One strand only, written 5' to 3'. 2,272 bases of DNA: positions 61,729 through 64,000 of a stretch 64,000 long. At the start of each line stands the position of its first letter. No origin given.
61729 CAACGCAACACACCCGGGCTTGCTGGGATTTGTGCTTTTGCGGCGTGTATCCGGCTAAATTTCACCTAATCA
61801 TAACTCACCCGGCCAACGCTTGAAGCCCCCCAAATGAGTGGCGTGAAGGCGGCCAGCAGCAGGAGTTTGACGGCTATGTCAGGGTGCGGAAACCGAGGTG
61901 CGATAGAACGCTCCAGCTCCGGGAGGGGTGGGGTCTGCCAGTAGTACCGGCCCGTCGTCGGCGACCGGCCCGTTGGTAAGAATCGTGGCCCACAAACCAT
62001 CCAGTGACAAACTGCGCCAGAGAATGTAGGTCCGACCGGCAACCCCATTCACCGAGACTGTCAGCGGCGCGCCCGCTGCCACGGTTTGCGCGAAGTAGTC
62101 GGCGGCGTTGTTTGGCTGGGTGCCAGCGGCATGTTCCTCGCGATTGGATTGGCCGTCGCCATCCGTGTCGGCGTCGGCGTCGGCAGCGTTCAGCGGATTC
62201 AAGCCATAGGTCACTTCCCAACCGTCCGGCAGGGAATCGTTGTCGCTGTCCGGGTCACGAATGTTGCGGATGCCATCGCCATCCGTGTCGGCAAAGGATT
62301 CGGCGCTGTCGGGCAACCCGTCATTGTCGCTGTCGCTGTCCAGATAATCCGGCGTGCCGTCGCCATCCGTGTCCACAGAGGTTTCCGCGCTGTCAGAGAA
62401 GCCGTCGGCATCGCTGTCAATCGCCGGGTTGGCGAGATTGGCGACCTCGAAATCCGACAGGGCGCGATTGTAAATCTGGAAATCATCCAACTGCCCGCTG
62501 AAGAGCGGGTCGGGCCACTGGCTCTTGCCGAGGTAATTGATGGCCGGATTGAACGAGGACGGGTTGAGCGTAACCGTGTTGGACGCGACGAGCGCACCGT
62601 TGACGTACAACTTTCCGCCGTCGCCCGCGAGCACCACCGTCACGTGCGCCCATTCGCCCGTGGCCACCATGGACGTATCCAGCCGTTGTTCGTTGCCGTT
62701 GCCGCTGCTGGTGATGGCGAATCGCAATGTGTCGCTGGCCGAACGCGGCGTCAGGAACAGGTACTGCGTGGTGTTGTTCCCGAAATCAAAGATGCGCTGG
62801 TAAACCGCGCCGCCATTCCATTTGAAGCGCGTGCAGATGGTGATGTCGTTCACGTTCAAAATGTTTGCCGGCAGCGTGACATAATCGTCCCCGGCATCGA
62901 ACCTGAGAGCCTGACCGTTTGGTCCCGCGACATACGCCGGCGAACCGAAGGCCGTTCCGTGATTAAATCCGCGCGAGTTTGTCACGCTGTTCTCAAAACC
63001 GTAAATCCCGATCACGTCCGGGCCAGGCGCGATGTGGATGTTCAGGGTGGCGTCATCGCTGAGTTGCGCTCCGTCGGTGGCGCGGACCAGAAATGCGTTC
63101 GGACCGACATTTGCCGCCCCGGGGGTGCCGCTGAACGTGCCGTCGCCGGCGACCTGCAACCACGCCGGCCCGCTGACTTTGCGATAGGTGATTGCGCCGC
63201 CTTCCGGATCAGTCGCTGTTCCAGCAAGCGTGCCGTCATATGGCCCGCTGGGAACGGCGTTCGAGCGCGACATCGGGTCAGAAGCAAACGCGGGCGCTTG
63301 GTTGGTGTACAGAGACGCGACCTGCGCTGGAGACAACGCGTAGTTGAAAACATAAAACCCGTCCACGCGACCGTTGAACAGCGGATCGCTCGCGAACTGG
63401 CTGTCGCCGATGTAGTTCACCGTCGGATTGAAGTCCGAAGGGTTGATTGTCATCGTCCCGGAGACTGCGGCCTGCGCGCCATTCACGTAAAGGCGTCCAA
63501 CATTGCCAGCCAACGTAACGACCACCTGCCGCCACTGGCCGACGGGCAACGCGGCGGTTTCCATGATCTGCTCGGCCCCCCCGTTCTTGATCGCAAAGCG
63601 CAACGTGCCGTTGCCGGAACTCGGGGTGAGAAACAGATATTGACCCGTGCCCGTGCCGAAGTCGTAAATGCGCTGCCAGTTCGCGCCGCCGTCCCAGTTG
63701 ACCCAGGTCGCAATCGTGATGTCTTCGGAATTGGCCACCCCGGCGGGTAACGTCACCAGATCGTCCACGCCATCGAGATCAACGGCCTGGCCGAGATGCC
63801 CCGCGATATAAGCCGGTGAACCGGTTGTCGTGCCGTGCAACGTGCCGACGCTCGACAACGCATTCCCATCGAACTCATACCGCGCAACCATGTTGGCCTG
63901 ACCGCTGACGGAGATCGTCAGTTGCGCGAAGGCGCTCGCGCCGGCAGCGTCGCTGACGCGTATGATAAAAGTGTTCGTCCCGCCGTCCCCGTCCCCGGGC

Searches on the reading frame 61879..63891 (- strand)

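Call 13: search_protein_families(library=pfam, proteins=[window:61879-63891:-], max_evalue=0.001)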
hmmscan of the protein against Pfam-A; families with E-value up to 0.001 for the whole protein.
window:61879-63891:- (670 aa): 7 families
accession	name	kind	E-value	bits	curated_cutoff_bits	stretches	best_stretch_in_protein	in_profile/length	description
PF13385.13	Laminin_G_3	-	3.7e-61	206.1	27.6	2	332-484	1-151/151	Concanavalin A-like lectin/glucanases superfamily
PF18884.5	TSP3_bac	-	4.6e-12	46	25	1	575-596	1-22/22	Bacterial TSP3 repeat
PF05345.18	He_PIG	-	1.4e-07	32.3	24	1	208-286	9-94/96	Putative Ig domain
PF17963.7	Big_9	-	2.7e-07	31.8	23.6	1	197-285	1-88/89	Bacterial Ig domain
PF02210.31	Laminin_G_2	-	9.8e-07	29.7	22.9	0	83-164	18-99/126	Laminin G domain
PF06439.18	3keto-disac_hyd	-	0.00035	21.1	26.8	0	399-442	112-155/187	3-keto-disaccharide hydrolase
PF02973.23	Sialidase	-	0.00041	20.3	26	0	348-485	31-183/189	Sialidase, N-terminal domain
